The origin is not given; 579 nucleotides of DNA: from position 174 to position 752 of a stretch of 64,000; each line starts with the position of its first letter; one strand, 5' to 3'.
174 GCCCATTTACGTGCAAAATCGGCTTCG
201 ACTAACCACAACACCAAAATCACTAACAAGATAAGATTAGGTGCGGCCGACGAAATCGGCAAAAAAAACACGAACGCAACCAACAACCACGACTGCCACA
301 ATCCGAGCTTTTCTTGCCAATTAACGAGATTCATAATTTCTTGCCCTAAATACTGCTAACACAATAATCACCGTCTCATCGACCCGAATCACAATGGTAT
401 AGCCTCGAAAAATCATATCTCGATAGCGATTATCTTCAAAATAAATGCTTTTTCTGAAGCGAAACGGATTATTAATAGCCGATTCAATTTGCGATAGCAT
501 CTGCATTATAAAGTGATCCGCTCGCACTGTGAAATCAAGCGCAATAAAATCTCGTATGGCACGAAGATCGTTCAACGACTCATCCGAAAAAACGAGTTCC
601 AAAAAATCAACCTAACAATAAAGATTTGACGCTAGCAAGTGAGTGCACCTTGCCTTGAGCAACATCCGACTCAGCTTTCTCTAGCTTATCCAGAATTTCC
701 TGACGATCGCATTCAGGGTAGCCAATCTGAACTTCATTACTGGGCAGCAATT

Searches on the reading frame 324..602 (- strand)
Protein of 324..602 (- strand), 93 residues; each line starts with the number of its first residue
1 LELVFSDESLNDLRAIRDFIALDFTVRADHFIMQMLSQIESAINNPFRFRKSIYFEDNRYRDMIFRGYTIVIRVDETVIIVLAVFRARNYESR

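Call 80: search_protein_families(library=padloc, alignment_id=A6, max_evalue=0.00001)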
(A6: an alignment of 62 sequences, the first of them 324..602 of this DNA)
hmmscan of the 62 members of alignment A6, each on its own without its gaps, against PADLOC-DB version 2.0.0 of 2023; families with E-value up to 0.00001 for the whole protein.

A. member 1, window:324-602:- (93 aa): 0 families

B. families by the number of members that match (of 62 scanned): 6 families
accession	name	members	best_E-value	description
PDLC04917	PDC-S12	2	3.9e-28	-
PDLC04999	PDC-S33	2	8.4e-14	-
PDLC03518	REase_II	1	2.6e-75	Type II restriction enzyme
PDLC03839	LeoA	1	1.6e-07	-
PDLC03833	BnzA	1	3.8e-06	-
PDLC02614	DrmC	1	6.9e-06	DrmC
